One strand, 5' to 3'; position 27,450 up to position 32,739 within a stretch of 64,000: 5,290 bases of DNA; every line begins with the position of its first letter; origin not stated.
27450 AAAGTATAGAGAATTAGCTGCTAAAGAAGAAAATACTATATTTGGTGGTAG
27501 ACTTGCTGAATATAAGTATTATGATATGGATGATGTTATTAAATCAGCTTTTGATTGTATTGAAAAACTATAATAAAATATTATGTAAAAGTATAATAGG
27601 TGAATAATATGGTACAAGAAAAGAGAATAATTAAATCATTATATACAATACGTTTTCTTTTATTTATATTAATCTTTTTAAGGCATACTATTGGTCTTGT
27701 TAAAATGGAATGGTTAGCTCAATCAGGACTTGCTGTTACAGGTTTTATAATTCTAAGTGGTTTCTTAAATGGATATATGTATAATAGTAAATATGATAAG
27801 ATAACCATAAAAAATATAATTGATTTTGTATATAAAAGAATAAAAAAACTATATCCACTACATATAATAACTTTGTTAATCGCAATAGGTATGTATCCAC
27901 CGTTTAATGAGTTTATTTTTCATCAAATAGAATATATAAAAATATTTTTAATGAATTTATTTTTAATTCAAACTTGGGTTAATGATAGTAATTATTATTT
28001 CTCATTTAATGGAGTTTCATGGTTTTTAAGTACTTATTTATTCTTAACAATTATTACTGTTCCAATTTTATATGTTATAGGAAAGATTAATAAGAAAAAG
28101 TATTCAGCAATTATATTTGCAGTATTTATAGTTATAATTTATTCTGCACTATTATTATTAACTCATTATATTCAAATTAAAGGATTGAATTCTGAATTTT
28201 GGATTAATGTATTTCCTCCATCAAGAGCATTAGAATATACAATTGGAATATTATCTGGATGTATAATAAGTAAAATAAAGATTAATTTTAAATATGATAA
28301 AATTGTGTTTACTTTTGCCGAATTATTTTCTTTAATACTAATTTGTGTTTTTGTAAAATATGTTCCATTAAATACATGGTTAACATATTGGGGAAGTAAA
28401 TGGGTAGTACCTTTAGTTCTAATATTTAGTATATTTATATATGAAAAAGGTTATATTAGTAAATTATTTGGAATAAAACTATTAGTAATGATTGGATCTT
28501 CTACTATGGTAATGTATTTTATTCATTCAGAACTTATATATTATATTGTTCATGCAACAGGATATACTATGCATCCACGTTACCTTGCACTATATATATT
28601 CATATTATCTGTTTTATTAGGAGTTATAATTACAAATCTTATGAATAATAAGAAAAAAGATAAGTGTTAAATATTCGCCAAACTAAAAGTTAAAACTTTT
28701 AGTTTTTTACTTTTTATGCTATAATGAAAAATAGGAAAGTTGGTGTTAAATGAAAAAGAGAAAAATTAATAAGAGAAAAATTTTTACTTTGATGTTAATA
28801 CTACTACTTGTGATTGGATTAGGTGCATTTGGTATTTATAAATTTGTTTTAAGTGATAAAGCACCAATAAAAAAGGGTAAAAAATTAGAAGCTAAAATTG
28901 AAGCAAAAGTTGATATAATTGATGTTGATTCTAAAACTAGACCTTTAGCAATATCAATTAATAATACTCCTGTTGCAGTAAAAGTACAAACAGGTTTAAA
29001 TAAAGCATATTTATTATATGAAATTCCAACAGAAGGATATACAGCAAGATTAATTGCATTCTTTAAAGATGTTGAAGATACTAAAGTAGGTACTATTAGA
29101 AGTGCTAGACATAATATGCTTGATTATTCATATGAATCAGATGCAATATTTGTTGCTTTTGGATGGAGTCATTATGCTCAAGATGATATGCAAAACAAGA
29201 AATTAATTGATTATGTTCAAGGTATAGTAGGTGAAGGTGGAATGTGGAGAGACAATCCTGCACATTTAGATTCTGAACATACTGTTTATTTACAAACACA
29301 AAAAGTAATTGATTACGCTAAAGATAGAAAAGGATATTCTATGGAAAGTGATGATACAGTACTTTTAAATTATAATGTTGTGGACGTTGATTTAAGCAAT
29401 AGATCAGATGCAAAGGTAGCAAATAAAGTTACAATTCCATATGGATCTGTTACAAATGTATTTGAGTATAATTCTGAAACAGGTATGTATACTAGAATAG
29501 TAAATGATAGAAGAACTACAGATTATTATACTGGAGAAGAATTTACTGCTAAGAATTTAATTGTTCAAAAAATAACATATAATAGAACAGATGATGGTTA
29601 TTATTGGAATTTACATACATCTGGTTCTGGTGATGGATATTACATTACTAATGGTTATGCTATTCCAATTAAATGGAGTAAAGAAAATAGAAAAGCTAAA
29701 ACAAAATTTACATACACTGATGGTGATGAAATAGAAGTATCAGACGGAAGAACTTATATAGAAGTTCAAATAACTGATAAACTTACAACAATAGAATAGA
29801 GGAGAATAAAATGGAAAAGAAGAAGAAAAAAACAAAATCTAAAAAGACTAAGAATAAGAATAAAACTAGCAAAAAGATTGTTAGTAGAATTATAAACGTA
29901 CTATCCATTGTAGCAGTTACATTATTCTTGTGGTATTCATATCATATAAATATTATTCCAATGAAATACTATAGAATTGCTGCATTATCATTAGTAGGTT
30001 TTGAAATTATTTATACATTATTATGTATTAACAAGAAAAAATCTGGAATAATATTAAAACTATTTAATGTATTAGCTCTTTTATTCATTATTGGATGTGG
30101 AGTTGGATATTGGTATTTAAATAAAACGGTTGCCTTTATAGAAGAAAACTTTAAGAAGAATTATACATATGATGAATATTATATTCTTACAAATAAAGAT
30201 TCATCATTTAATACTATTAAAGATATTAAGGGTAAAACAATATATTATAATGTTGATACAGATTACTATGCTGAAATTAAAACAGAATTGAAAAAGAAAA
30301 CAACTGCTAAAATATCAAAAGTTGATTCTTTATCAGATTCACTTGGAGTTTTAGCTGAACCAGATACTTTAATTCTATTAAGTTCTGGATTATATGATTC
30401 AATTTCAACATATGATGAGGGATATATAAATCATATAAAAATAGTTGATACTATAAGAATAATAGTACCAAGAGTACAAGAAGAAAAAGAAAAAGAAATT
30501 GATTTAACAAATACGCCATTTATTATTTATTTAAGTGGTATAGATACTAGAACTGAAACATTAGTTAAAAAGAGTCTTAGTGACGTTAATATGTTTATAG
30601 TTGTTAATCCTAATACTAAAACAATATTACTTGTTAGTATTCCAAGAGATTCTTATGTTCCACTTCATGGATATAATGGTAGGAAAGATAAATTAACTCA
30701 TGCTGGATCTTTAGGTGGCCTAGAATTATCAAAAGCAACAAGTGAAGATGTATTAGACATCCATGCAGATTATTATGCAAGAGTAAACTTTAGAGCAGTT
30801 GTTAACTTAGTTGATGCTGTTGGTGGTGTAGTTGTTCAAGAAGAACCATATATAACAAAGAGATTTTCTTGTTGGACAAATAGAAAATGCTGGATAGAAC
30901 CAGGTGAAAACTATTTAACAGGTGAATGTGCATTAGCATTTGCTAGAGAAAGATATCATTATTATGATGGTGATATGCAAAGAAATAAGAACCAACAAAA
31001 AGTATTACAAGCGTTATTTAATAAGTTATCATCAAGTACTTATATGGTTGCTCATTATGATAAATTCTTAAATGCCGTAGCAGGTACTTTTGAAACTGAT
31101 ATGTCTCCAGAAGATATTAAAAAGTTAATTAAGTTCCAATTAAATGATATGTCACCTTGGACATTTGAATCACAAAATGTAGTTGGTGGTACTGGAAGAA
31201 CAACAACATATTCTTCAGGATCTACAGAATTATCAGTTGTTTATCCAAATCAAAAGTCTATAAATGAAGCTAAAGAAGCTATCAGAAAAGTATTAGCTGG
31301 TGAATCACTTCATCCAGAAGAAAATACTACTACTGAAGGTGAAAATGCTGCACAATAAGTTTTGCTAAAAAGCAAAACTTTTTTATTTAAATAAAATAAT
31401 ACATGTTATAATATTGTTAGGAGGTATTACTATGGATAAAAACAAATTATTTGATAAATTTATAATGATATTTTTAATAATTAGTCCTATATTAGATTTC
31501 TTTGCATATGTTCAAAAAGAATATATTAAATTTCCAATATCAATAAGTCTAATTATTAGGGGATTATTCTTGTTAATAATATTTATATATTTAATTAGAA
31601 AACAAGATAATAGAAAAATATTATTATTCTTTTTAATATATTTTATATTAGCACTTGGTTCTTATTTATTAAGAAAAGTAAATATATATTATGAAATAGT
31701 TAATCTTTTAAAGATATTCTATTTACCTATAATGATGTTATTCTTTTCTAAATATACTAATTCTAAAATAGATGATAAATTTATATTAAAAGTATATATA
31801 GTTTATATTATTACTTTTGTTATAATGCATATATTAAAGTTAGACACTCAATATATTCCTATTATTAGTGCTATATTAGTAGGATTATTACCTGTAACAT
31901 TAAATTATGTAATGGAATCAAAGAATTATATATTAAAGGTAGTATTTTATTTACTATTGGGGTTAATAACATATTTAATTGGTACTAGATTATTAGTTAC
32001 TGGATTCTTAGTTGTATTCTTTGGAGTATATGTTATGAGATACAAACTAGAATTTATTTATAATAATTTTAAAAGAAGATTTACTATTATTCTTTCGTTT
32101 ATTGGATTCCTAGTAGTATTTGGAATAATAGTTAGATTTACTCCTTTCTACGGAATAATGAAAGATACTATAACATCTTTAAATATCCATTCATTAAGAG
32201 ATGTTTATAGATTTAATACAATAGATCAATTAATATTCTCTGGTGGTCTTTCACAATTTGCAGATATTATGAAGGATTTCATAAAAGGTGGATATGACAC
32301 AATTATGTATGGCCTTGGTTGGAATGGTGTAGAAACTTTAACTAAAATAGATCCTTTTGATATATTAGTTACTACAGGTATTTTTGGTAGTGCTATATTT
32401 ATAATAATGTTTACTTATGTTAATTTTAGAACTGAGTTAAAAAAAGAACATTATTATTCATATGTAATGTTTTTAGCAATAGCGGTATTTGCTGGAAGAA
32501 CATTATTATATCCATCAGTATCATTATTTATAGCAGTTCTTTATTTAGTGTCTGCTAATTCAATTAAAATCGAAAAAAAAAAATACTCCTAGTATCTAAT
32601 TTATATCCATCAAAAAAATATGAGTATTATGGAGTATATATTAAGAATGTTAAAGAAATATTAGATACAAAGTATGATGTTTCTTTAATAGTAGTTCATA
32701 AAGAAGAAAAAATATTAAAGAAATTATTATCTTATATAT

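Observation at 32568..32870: An A11 homopolymer is the only barrier between an O-antigen-ligase-like membrane protein and a start-less GT4 glycosyltransferase: candidate slipped-strand switch, programmed slippage or fused gene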

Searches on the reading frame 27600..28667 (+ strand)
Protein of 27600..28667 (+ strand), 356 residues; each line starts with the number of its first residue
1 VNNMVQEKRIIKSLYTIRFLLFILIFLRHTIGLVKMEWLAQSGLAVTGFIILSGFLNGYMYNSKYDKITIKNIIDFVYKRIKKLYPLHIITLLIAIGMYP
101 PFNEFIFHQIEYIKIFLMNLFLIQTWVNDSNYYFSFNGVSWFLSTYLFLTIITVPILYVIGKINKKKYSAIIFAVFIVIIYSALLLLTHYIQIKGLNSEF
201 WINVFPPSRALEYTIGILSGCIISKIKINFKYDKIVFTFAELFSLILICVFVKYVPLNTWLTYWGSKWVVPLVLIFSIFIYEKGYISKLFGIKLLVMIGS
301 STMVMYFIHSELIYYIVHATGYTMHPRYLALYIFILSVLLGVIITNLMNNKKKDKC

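Call 5: search_protein_families(library=pfam, proteins=[window:27600-28667:+], max_evalue=0.01)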
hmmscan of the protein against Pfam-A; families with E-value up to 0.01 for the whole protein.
window:27600-28667:+ (356 aa): 1 family
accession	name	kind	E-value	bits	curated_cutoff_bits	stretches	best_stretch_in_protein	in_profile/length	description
PF01757.29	Acyl_transf_3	-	2.3e-17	63.5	31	1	16-344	6-324/326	Acyltransferase domain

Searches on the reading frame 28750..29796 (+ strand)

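Call 5: search_protein_families(library=pfam, proteins=[window:28750-29796:+], max_evalue=0.01)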
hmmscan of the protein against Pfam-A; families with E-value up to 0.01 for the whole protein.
window:28750-29796:+ (349 aa): 2 families
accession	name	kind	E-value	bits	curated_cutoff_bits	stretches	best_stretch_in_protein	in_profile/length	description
PF11258.13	DUF3048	-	9.3e-29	100.9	25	1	61-193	12-145/148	Protein of unknown function (DUF3048) N-terminal domain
PF17479.7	DUF3048_C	-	5.8e-25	88.3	25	1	227-337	1-114/114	Protein of unknown function (DUF3048) C-terminal domain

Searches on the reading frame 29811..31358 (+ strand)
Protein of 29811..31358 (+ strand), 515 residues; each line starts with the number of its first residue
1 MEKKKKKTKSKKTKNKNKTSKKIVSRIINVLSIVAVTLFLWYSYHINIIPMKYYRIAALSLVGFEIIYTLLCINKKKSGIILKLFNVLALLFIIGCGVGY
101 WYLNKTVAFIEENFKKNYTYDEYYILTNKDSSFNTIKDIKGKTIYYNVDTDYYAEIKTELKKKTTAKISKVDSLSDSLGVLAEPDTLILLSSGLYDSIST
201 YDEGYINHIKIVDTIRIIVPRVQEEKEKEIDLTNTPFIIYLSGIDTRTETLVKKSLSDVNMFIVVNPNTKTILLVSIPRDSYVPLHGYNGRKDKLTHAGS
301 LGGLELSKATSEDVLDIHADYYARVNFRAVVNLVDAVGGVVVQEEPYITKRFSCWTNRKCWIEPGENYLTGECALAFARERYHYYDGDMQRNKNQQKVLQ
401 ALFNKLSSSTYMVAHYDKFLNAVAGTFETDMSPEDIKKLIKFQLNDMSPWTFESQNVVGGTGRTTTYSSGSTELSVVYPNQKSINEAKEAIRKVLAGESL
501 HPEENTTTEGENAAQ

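Call 5: search_protein_families(library=pfam, proteins=[window:29811-31355:+], max_evalue=0.01)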
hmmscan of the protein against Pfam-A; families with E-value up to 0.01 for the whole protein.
window:29811-31355:+ (515 aa): 1 family
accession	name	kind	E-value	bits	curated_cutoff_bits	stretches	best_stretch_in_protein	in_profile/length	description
PF03816.19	LytR_cpsA_psr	-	1.3e-39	136.2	24.6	1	257-407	2-149/150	LytR_cpsA_psr family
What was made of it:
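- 29811..31358 (+): Context: LytR-CpsA-Psr (LCP) glycopolymer-to-peptidoglycan ligase gene immediately upstream. Call 5 (PF03816, 1.3e-39).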

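Call 16: find_encoding_contigs(protein=window:29811-31358:+, flank=5000, max_places=10)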
Protein window:29811-31358:+ (515 aa): 24 contigs read that carry it; 10 places shown.
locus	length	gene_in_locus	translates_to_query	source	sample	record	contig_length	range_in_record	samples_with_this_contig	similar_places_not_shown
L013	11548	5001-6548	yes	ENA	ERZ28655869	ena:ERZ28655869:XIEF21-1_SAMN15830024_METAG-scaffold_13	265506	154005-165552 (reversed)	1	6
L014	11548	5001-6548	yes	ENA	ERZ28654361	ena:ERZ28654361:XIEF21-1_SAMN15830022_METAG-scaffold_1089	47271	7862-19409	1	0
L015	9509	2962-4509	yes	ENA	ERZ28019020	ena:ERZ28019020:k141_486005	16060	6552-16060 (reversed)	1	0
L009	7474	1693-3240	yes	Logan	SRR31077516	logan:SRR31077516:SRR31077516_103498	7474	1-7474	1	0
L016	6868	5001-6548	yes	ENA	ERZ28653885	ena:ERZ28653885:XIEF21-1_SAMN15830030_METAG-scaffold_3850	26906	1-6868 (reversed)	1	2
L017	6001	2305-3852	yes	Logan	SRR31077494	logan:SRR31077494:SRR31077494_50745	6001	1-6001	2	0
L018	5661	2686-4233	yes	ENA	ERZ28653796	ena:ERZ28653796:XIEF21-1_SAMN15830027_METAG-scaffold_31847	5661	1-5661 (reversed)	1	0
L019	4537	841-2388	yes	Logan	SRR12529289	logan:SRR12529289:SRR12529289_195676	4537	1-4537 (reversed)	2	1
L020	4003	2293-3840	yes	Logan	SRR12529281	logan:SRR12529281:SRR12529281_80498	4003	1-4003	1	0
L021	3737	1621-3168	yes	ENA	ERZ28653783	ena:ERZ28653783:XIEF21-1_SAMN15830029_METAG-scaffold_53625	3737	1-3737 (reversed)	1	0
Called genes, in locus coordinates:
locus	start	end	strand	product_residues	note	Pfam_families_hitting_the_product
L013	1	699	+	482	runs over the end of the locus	PF01943:Polysacc_synt, PF13440:Polysacc_synt_3, PF03023:MurJ, PF01554:MatE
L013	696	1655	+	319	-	-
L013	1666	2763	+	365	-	PF00070:Pyr_redox (faint), PF01266:DAO (weak), PF01494:FAD_binding_3 (faint), PF01593:Amino_oxidase, PF13450:NAD_binding_8, PF03275:GLF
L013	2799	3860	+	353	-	PF01757:Acyl_transf_3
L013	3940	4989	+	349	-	PF11258:DUF3048, PF17479:DUF3048_C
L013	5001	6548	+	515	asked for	PF03816:LytR_cpsA_psr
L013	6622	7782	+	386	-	-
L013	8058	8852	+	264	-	PF00534:Glycos_transf_1, PF13692:Glyco_trans_1_4, PF13524:Glyco_trans_1_2 (faint)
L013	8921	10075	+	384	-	PF09314:DUF1972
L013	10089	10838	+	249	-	-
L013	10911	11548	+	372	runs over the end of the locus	PF01183:Glyco_hydro_25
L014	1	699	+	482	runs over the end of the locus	PF01943:Polysacc_synt, PF13440:Polysacc_synt_3, PF03023:MurJ, PF01554:MatE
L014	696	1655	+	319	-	-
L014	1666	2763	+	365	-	PF00070:Pyr_redox (faint), PF01266:DAO (weak), PF01494:FAD_binding_3 (faint), PF01593:Amino_oxidase, PF13450:NAD_binding_8, PF03275:GLF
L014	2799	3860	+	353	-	PF01757:Acyl_transf_3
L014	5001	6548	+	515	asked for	PF03816:LytR_cpsA_psr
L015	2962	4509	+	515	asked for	PF03816:LytR_cpsA_psr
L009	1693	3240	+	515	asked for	PF03816:LytR_cpsA_psr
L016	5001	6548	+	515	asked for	PF03816:LytR_cpsA_psr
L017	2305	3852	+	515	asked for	PF03816:LytR_cpsA_psr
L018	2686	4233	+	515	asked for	PF03816:LytR_cpsA_psr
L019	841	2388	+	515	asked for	PF03816:LytR_cpsA_psr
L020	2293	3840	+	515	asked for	PF03816:LytR_cpsA_psr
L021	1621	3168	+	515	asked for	PF03816:LytR_cpsA_psr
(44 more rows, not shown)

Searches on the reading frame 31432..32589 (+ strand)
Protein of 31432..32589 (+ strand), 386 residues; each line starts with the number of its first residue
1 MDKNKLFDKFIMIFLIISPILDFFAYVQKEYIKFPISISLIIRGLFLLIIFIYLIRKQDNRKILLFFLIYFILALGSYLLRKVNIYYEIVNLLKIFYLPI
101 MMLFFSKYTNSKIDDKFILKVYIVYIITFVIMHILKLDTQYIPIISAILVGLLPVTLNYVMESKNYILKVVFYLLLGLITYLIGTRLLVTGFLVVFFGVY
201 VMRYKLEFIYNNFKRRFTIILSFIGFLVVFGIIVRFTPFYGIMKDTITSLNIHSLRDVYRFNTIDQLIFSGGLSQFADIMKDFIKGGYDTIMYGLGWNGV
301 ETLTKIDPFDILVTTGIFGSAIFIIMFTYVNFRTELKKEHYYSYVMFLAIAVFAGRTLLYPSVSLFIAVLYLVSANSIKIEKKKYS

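Call 5: search_protein_families(library=pfam, proteins=[window:31432-32589:+], max_evalue=0.01)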
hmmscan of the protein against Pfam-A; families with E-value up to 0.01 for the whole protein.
window:31432-32589:+ (386 aa): 1 family
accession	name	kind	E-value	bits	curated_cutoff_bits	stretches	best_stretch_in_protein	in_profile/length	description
PF13425.11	O-antigen_lig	-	5.4e-09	35.8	31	1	6-132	3-143/462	O-antigen ligase like membrane protein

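Call 6: search_protein_families(library=ncbifam, proteins=[window:31432-32589:+], max_evalue=0.01)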
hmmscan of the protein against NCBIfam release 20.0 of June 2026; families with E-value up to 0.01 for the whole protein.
window:31432-32589:+ (386 aa): 0 families

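Call 56: search_solved_structures(query=window:31432-32589:+, max_evalue=10)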
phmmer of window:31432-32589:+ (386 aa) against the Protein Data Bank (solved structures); distinct sequences matched with E-value up to 10: 1.
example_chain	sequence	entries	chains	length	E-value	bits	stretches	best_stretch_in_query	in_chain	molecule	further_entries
1c3k_A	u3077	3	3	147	1.2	12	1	264-338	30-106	AGGLUTININ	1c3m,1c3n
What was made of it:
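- On O-antigen ligase / Wzy_C superfamily (WaaL-like): There is no PDB sequence hit (call 56).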

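Call 90: predict_structure(alignment_id=A6)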
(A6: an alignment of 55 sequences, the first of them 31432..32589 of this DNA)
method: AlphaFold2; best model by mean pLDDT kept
length: 386 residues; sequences in the alignment: 55
mean_pLDDT: 87.9   pTM: 0.88
mean pLDDT of the five models: 87.9, 87.9, 87.8, 87.5, 86.9
residues with pLDDT >= 90: 193; 70-90: 176; 50-70: 7; < 50: 10
segments of 3 or more residues with pLDDT < 50: 379-386
pLDDT, mean of each block of 10 residues (from residue 1): 76 94 84 80 94 89 94 93 88 95 93 94 93 79 90 95 90 90 86 92 84 88 90 86 86 83 86 88 88 84 81 95 96 90 96 90 96 77 35
secondary structure, 60 per line:
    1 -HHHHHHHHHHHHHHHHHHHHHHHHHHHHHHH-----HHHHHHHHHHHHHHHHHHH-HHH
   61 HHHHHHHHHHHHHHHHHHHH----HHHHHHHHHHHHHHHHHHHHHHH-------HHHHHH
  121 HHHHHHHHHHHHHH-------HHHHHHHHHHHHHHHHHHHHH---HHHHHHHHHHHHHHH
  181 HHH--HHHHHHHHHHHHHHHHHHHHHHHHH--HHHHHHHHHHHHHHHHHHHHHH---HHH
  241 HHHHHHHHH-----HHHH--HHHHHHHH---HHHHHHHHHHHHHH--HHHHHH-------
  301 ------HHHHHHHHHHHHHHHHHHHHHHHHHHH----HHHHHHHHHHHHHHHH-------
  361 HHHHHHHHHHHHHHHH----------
elements in order: H2-32 H38-56 H58-80 H85-107 H115-134 H142-162 H166-183 H186-210 H213-234 H238-249 H255-258 H261-268 H272-285 H288-293 H307-333 H338-353 H361-376
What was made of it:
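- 31432..32592 (+): 0-frame ORF: polytopic membrane module of 386 aa, ending ............*. This is the product of standard decoding. AF2 model with pLDDT 87.9, all-helical, last TM helix at 361-376 (call 90).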

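Call 92: fold_search(model_id=the predicted structure, library=pdb)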
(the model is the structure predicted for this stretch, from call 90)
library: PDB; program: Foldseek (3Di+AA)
matches with E <= 10: 16; with E <= 0.001: 0
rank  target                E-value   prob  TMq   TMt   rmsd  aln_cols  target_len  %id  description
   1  8p1u_A                1.5e-01  0.63  0.26  0.27  17.4       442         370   12  Structure of divisome complex FtsWIQLB (released 2024-05-22)
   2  8bh1_A                4.5e-01  0.23  0.19  0.20  18.6       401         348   14  Core divisome complex FtsWIQBL from Pseudomonas aeruginosa (released 2023-04-19)
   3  8iz9                  3.9e+00  0.03  0.14  0.05  27.7       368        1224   12  cryo-EM structure of PGE1-bound hMRP4 (released 2024-04-10)
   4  7ocy_B                3.9e+00  0.03  0.11  0.08  28.8       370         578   14  Enterococcus faecalis EfrCD in complex with a nanobody (released 2022-05-18)
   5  9k6l_R                4.1e+00  0.04  0.12  0.15  20.4       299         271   12  Cryo-EM structure of GPCR16-Gi2 complex (released 2025-04-02)
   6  4ntj                  4.3e+00  0.02  0.10  0.10  28.9       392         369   14  Structure of the human P2Y12 receptor in complex with an antithrombotic drug (released 2014-03-26)
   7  5yke_B                5.3e+00  0.02  0.13  0.07  27.5       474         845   14  Structure of pancreatic ATP-sensitive potassium channel bound with glibenclamide and ATPgammaS (focused refinement on  (released 2018-04-18)
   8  9d69                  6.0e+00  0.01  0.12  0.12  24.1       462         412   12  Human excitatory amino acid transporter 3 (EAAT3) with bound L-Cysteine in an intermediate outward facing state (slight  (released 2025-01-22)
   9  5yc8                  6.9e+00  0.01  0.09  0.09  23.1       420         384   12  Crystal structure of rationally thermostabilized M2 muscarinic acetylcholine receptor bound with NMS (Hg-derivative) (released 2018-11-21)
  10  7zdv_C                6.9e+00  0.01  0.10  0.08  28.2       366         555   12  IF(apo/as isolated) conformation of CydDC mutant (E500Q.C) in AMP-PNP(CydD) bound state (Dataset-20) (released 2023-04-19)
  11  9fte_A                7.2e+00  0.02  0.11  0.15  21.2       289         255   10  Cryo-EM structure of the adhesion GPCR ADGRV1 in complex with a nanobody (released 2026-01-14)
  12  8s4u_A                8.1e+00  0.01  0.11  0.11  22.5       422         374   11  Cryo-EM structure of apo human SLC19A3 in outward-open state (released 2024-10-02)
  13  8xsr_B                8.5e+00  0.02  0.12  0.08  30.4       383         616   10  Cryo-EM structure of MsRv1273c/72c from Mycobacterium smegmatis in the ATP|ADP-bound IFasym-2 state (released 2025-05-14)
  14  7p54_A                8.5e+00  0.01  0.10  0.10  34.5       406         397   13  Cryo-EM structure of human TTYH2 in GDN (released 2021-08-11)
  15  7rtt_A                9.7e+00  0.01  0.12  0.12  32.8       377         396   13  Cryo-EM structure of a TTYH2 cis-dimer (released 2021-08-25)
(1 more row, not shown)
